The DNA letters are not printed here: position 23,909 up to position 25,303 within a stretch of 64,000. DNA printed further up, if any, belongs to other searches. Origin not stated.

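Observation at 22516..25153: Translationally coupled DUF917 + hydantoinase-like pair heading a CUT2-type importer operon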

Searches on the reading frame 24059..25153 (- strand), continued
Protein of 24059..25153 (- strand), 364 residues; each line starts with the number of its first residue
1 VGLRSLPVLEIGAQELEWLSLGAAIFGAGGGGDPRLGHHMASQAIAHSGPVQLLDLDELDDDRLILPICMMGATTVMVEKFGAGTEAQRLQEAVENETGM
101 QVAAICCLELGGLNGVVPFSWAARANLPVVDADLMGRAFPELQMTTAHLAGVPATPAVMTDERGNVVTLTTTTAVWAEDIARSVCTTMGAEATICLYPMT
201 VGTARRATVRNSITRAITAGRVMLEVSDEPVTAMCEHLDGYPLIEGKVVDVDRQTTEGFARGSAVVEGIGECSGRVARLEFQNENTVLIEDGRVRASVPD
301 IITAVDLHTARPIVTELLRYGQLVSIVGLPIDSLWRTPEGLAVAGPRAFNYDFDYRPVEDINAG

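Call 23: find_encoding_contigs(protein=P0003, flank=10000, max_places=3)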
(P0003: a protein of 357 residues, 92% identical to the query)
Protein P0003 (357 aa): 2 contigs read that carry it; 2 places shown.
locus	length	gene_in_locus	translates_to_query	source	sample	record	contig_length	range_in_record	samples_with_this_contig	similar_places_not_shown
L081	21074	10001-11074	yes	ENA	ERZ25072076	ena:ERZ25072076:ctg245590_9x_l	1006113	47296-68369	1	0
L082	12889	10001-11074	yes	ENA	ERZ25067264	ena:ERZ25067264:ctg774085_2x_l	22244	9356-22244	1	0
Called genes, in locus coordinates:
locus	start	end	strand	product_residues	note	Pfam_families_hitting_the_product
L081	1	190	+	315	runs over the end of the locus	PF00291:PALP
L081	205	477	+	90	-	PF00830:Ribosomal_L28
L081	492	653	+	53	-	PF00471:Ribosomal_L33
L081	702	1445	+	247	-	PF00753:Lactamase_B, PF12706:Lactamase_B_2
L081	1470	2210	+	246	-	PF01138:RNase_PH, PF03725:RNase_PH_C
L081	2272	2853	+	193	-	PF01725:Ham1p_like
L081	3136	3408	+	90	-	PF02604:PhdYeFM_antitox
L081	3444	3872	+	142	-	PF01850:PIN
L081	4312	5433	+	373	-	PF07690:MFS_1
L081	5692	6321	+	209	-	PF00574:CLP_protease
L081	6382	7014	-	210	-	PF00834:Ribul_P_3_epim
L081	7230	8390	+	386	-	PF01938:TRAM (weak), PF05958:tRNA_U5-meth_tr (faint)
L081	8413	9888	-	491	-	PF17853:GGDEF_2, PF13556:HTH_30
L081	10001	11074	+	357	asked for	PF06032:S-Me-THD_N, PF20906:S-Me-THD_C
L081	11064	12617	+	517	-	PF05378:Hydant_A_N, PF13941:MutL (faint), PF01968:Hydantoinase_A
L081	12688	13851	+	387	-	PF13407:Peripla_BP_4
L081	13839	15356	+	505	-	PF00005:ABC_tran, PF13304:AAA_21 (faint), PF00005:ABC_tran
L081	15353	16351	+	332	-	PF02653:BPD_transp_2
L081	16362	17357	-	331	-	PF00005:ABC_tran, PF08352:oligo_HPY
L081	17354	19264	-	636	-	PF00528:BPD_transp_1, PF00005:ABC_tran, PF13304:AAA_21 (faint), PF08352:oligo_HPY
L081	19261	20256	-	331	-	PF19300:BPD_transp_1_N, PF00528:BPD_transp_1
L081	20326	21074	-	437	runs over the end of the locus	PF00496:SBP_bac_5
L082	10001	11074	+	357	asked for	PF06032:S-Me-THD_N, PF20906:S-Me-THD_C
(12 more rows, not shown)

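Call 27: search_solved_structures(query=A1, max_evalue=1)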
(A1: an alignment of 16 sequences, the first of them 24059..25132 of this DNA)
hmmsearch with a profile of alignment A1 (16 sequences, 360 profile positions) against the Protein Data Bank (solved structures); distinct sequences matched with E-value up to 1: 7.
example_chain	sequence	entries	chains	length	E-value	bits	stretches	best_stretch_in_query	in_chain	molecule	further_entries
2o3i_A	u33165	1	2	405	6.2e-30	107.8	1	4-303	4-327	Hypothetical protein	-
7ddq_H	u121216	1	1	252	0.0032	19.9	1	107-210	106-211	Photosynthetic reaction center subunit H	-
4pxl_A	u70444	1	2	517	0.24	13.7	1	145-217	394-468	Cytosolic aldehyde dehydrogenase RF2C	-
1fld_A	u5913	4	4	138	0.43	12.9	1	22-99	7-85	FLAVODOXIN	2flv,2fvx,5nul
3nll_A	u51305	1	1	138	0.47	12.8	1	22-99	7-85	FLAVODOXIN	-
1fvx_A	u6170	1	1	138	0.58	12.5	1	22-99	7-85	FLAVODOXIN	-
1fla_A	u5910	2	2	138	0.87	11.9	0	22-99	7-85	FLAVODOXIN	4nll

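Call 28: find_encoding_contigs(protein=P0114, flank=10000, max_places=3)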
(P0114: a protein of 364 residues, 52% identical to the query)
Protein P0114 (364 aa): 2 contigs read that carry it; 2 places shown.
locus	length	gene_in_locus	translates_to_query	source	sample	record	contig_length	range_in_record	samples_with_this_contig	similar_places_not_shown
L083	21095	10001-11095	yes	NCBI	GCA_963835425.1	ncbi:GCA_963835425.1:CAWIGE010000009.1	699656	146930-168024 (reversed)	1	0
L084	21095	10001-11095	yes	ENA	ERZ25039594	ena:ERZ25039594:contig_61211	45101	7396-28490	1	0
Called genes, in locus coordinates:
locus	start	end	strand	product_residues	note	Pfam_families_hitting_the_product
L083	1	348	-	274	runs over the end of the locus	PF02861:Clp_N, PF02151:UVR (weak)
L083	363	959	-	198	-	PF02979:NHase_alpha, PF14407:Frankia_peptide (faint)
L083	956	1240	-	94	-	PF02211:NHase_beta_C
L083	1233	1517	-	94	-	PF21006:NHase_beta_N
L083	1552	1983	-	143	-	-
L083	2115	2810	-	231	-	PF06197:DUF998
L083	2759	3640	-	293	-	PF02463:SMC_N (faint), PF13476:AAA_23 (weak), PF00005:ABC_tran (weak), PF13304:AAA_21 (weak)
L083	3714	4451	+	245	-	PF02353:CMAS, PF05175:MTS, PF13489:Methyltransf_23, PF01209:Ubie_methyltran, PF13847:Methyltransf_31, PF08241:Methyltransf_11, PF08242:Methyltransf_12, PF13649:Methyltransf_25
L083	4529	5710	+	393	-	PF12832:MFS_1_like (faint), PF00083:Sugar_tr (weak), PF07690:MFS_1, PF06779:MFS_4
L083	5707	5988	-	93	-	PF13556:HTH_30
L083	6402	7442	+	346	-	-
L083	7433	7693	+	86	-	-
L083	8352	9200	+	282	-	PF06032:S-Me-THD_N, PF20906:S-Me-THD_C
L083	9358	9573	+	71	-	-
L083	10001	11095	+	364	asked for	PF06032:S-Me-THD_N, PF20906:S-Me-THD_C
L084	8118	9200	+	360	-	PF06032:S-Me-THD_N, PF20906:S-Me-THD_C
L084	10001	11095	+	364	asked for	PF06032:S-Me-THD_N, PF20906:S-Me-THD_C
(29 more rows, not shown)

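Call 34: search_protein_families(library=pfam, proteins=[L067:8699-9913:+, L058:16005-16778:+, L075:8040-8621:+, L032:18763-20283:+, L016:15160-17463:+, L072:1567-3651:+, L073:8338-8844:+, L044:3686-4888:-, L046:7943-8698:+, L069:13789-15288:+])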
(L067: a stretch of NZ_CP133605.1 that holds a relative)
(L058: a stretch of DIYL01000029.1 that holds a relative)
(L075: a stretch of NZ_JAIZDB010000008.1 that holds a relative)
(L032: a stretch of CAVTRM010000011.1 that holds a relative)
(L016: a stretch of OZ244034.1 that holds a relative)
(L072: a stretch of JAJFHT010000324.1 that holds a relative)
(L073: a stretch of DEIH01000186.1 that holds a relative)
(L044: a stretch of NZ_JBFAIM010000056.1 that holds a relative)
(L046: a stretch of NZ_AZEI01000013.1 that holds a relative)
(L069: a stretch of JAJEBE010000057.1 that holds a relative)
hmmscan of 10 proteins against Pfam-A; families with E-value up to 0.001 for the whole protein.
L067:8699-9913:+ (404 aa): 1 family
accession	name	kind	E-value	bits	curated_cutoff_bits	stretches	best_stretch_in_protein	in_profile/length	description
PF02133.21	Transp_cyt_pur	-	6.8e-28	98.1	23.5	1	4-366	17-417/440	Permease for cytosine/purines, uracil, thiamine, allantoin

L058:16005-16778:+ (257 aa): 5 families
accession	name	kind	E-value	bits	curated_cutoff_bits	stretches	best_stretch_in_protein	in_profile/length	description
PF13561.12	adh_short_C2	-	7e-69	232.4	27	1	15-250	6-236/236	Enoyl-(Acyl carrier protein) reductase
PF00106.31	adh_short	-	2.3e-54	184.3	26.6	1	6-198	1-190/195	short chain dehydrogenase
PF08659.16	KR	-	5.4e-08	33.4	22.6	1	9-120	4-117/180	KR domain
PF23441.1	SDR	-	2.9e-06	27.3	27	1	120-249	127-255/258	SDR-like rossmann domain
PF02737.24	3HCDH_N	-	0.00017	22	22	1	7-76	2-70/180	3-hydroxyacyl-CoA dehydrogenase, NAD binding domain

L075:8040-8621:+ (193 aa): 1 family
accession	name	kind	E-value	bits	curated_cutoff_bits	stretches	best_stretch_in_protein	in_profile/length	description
PF00440.29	TetR_N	-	8.4e-13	48.3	24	1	8-52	3-47/47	Bacterial regulatory proteins, tetR family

L032:18763-20283:+ (506 aa): 4 families
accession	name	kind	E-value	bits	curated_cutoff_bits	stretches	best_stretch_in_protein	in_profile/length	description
PF07690.21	MFS_1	-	2.3e-63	214.7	33.4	1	36-428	2-347/347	Major Facilitator Superfamily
PF00083.30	Sugar_tr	-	6.1e-07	29.1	22.3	1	35-201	5-188/452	Sugar (and other) transporter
PF13347.12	MFS_2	-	8.4e-06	25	27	1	35-147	229-343/427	MFS/sugar transport protein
PF05977.19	MFS_3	-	4.5e-05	22.5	27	0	38-204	18-188/524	Transmembrane secretion effector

L016:15160-17463:+ (767 aa): 3 families
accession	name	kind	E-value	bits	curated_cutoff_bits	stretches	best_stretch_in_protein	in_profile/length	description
PF20256.3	MoCoBD_2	-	1.9e-66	224.9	27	1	433-699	19-283/283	Molybdopterin cofactor-binding domain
PF02738.23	MoCoBD_1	-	2.4e-61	207.4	27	1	169-391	17-241/244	Molybdopterin cofactor-binding domain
PF01315.27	Ald_Xan_dh_C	-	9e-22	77.9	31.3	1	19-122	2-109/110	Aldehyde oxidase and xanthine dehydrogenase, a/b hammerhead domain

L072:1567-3651:+ (694 aa): 19 families
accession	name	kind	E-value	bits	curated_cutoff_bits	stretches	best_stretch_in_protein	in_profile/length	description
PF00005.33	ABC_tran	-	1.8e-59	200.7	25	2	440-589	1-137/137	ABC transporter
PF08352.17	oligo_HPY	-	3.6e-16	59.7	27.1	2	641-678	2-38/65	Oligopeptide/dipeptide transporter, C-terminal region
PF13304.12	AAA_21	-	8.9e-11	42.8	27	1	556-624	233-303/304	AAA domain, putative AbiEii toxin, Type IV TA system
PF02463.25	SMC_N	-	5.8e-09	36.1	40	0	454-634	28-212/220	RecF/RecN/SMC N terminal domain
PF13401.12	AAA_22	-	5.6e-07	30.4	27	0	455-525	10-61/130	AAA domain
PF09818.15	ABC_ATPase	-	1.3e-05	24.8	23.2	0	559-604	156-201/283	P-loop domain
PF00006.31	ATP-synt_ab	-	1.9e-05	24.9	29.5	0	155-184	6-35/213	ATP synthase alpha/beta family, nucleotide-binding domain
PF13555.12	AAA_29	-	3.9e-05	23.7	27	0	440-466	12-38/61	P-loop containing region of AAA domain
PF13191.12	AAA_16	-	7.4e-05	23.7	32.6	0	154-183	13-44/167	AAA ATPase domain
PF02367.23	TsaE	-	0.00014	22.2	26.6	0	438-474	9-45/128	Threonylcarbamoyl adenosine biosynthesis protein TsaE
PF20720.3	nSTAND3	-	0.00017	21.8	27.2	0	446-471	13-38/155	Novel STAND NTPase 3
PF06414.18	Zeta_toxin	-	0.00021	21.2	22.3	0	455-490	21-56/199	Zeta toxin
PF01078.27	Mg_chelatase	-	0.00021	21.2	20.3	0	435-502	7-74/207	Magnesium chelatase, subunit ChlI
PF13479.12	AAA_24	-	0.00029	21.2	27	0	453-470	5-22/195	AAA domain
PF00004.35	AAA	-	0.00031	21.6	21.2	0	167-200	2-35/131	ATPase family associated with various cellular activities (AAA)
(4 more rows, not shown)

L073:8338-8844:+ (168 aa): 2 families
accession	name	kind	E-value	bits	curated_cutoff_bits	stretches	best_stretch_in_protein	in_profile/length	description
PF00881.29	Nitroreductase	-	1e-27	97.8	23.5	2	7-60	1-54/167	Nitroreductase family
PF14512.11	TM1586_NiRdase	-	2.8e-09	37.4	27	0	24-54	158-189/215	Putative TM nitroreductase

L044:3686-4888:- (400 aa): 0 families

L046:7943-8698:+ (251 aa): 1 family
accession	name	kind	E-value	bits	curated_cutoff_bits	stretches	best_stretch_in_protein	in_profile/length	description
PF01177.27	Asp_Glu_race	-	2.3e-29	103.1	31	1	48-221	38-208/211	Asp/Glu/Hydantoin racemase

L069:13789-15288:+ (499 aa): 4 families
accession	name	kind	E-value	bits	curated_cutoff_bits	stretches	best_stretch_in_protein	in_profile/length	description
PF00884.28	Sulfatase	-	3.2e-35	122.3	25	1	18-360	2-301/301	Sulfatase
PF16347.10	SGSH_C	-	3.5e-14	53.7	29.3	2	306-387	2-81/154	N-sulphoglucosamine sulphohydrolase, C-terminal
PF01663.27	Phosphodiest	-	4.3e-07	30.3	23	1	265-301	184-220/342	Type I phosphodiesterase / nucleotide pyrophosphatase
PF02995.22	DUF229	-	4.1e-05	22.9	25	1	263-306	304-347/496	Protein of unknown function (DUF229)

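Call 35: search_protein_families(library=pfam, proteins=[L007:8991-9983:+, L013:12317-13195:+, L044:5448-8714:+, L062:16770-17801:-, L043:15066-15980:-, L054:20087-21037:-, L025:12332-14434:-, L024:8001-9827:+, L050:1639-1962:+, L054:17820-18281:-])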
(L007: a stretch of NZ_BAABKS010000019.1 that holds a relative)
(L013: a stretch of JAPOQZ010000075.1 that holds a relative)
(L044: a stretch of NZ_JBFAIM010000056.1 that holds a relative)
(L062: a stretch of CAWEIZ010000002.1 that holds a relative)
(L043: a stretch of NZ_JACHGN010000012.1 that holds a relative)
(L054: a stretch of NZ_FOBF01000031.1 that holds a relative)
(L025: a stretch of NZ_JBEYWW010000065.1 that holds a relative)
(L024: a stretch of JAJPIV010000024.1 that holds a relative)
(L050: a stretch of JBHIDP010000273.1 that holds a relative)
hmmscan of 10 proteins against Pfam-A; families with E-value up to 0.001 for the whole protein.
L007:8991-9983:+ (330 aa): 1 family
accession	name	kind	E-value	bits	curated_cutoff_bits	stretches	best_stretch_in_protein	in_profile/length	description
PF00296.26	Bac_luciferase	-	2.2e-51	175.5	27.9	1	13-301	18-313/314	Luciferase-like monooxygenase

L013:12317-13195:+ (292 aa): 2 families
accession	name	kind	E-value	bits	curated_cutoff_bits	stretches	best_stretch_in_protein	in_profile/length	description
PF00941.27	FAD_binding_5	-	8.6e-40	136.8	27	1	4-164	6-166/170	FAD binding domain in molybdopterin dehydrogenase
PF03450.22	CO_deh_flav_C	-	7.3e-21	74.7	25.5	1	177-273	3-98/102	CO dehydrogenase flavoprotein C-terminal domain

L044:5448-8714:+ (1088 aa): 0 families

L062:16770-17801:- (343 aa): 0 families

L043:15066-15980:- (304 aa): 0 families

L054:20087-21037:- (316 aa): 2 families
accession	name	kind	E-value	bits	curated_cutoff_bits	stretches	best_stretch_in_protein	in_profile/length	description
PF02518.31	HATPase_c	-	1.3e-12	48.6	26.4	1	187-291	6-110/111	Histidine kinase-, DNA gyrase B-, and HSP90-like ATPase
PF13581.12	HATPase_c_2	-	2.9e-06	27.7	27.4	1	164-271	9-115/127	Histidine kinase-like ATPase domain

L025:12332-14434:- (700 aa): 0 families

L024:8001-9827:+ (608 aa): 1 family
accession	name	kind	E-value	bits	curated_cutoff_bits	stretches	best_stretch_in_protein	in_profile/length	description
PF02538.19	Hydantoinase_B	-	6.8e-156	520.2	26.8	1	36-558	1-519/519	Hydantoinase B/oxoprolinase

L050:1639-1962:+ (107 aa): 1 family
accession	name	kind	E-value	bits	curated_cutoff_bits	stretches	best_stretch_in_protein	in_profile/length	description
PF19585.4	DUF6092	-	1.7e-25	89.5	28.7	1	14-99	2-85/86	Family of unknown function (DUF6092)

L054:17820-18281:- (153 aa): 7 families
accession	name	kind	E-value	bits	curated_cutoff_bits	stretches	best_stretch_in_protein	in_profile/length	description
PF12802.13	MarR_2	-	5e-14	52.6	27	1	35-94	2-61/61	MarR family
PF01047.28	MarR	-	1.7e-12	47.4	24.6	1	38-94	3-58/59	MarR family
PF13463.12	HTH_27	-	1.4e-10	41.7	22.2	1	36-103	1-68/68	Winged helix DNA-binding domain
PF22381.2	Staph_reg_Sar_Rot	-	2.1e-08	34.6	27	1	35-104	11-79/85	Transcriptional regulator SarA/Rot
PF12840.13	HTH_20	-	7.8e-05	23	27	1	47-86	13-51/51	Helix-turn-helix domain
PF02082.26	Rrf2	-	0.00057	20.5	30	0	41-87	9-57/132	Iron-dependent Transcriptional regulator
PF09339.16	HTH_IclR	-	0.00066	19.8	22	0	42-86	7-51/52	IclR helix-turn-helix domain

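Call 46: predict_structure(alignment_id=A2)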
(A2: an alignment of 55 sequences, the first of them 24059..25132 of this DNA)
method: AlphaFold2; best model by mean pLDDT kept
length: 357 residues; sequences in the alignment: 55
mean_pLDDT: 93.7   pTM: 0.92
mean pLDDT of the five models: 93.7, 92.7, 91.9, 91.7, 91.6
residues with pLDDT >= 90: 305; 70-90: 48; 50-70: 4; < 50: 0
segments of 3 or more residues with pLDDT < 50: none
pLDDT, mean of each block of 10 residues (from residue 1): 92 96 88 94 97 98 85 81 97 97 92 96 97 93 95 94 92 92 93 98 97 93 94 97 88 89 97 94 97 96 90 96 96 96 96 88
secondary structure, 60 per line:
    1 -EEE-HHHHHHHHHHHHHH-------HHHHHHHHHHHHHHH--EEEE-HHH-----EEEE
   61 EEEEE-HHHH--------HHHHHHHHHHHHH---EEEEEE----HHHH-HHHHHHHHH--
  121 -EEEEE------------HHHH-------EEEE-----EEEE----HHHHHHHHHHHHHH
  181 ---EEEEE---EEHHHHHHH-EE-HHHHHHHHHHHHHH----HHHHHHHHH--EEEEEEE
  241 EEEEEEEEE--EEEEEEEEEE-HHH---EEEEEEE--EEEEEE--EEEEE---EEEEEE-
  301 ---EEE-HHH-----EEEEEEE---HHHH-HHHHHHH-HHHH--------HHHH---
elements in order: E2-4 H6-19 H27-41 E44-47 E57-65 H67-70 H79-91 E95-100 H105-108 H110-118 E122-126 H139-142 E150-153 E159-162 H167-180 E184-188 H194-200 H205-218 H223-231 E234-249 E252-261 E269-275 E278-283 E286-290 E294-299 E304-306 E316-322 H326-329 H331-337 H339-342 H351-354

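Call 48: fold_search(model_id=the predicted structure, library=pdb)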
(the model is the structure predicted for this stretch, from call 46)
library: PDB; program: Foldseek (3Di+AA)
matches with E <= 10: 568; with E <= 0.001: 2
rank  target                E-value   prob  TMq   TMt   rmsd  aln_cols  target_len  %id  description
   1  2o3i_A                9.8e-23  1.00  0.82  0.78   3.6       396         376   24  X-ray Crystal Structure of Protein CV_3147 from Chromobacterium violaceum. Northeast Structural Genomics Consortium Ta (released 2006-12-12)
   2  2o3i_B                1.2e-22  1.00  0.81  0.78   3.9       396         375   23  X-ray Crystal Structure of Protein CV_3147 from Chromobacterium violaceum. Northeast Structural Genomics Consortium Ta (released 2006-12-12)
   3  1xs0_C                1.5e-01  0.08  0.08  0.17  13.8       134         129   10  Structure of the E. coli Ivy protein (released 2004-11-02)
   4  1xs0_A                1.7e-01  0.09  0.08  0.17  13.6       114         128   10  Structure of the E. coli Ivy protein (released 2004-11-02)
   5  6gaz_BC               2.4e-01  0.10  0.12  0.08  18.0       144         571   12  Unique features of mammalian mitochondrial translation initiation revealed by cryo-EM. This file contains the 28S rib (released 2018-08-08)
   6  6fhs_D                2.5e-01  0.13  0.11  0.10  14.3       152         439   15  CryoEM Structure of INO80core (released 2018-04-25)
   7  9hpu                  2.6e-01  0.04  0.08  0.10  15.6       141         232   13  Crystal structure of OXA-57 (released 2025-12-24)
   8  1gpq_B                3.1e-01  0.18  0.10  0.24  11.8       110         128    9  Structure of ivy complexed with its target, HEWL (released 2003-03-11)
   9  1uuz_A                3.5e-01  0.28  0.11  0.25   7.6        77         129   13  IVY:A NEW FAMILY OF PROTEIN (released 2004-01-14)
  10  5ejk_A                3.9e-01  0.05  0.13  0.17  18.5       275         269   12  Crystal structure of the Rous sarcoma virus intasome (released 2016-02-17)
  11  8eu9_Y                3.9e-01  0.05  0.10  0.08  18.2       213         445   13  Class1 of the INO80-Nucleosome complex (released 2023-07-12)
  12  9dei_I                4.2e-01  0.03  0.09  0.14  13.9       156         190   15  Trypanosoma brucei mitochondrial RNA-editing catalytic complex 1, U-deletion (RECC1) (released 2026-01-21)
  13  5zsp_B                4.4e-01  0.03  0.14  0.13  17.2       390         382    9  NifS from Hydrogenimonas thermophila (released 2019-05-01)
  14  9hfo_7                4.7e-01  0.07  0.11  0.08  19.4       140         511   11  Translation-initiation state of human mitochondrial ribosome small subunit (State G) (released 2025-04-23)
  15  4fw1_B                4.9e-01  0.06  0.13  0.20  22.3       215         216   13  Crystal structure of two-domain RSV INTEGRASE covalently linked with DNA (released 2013-05-15)
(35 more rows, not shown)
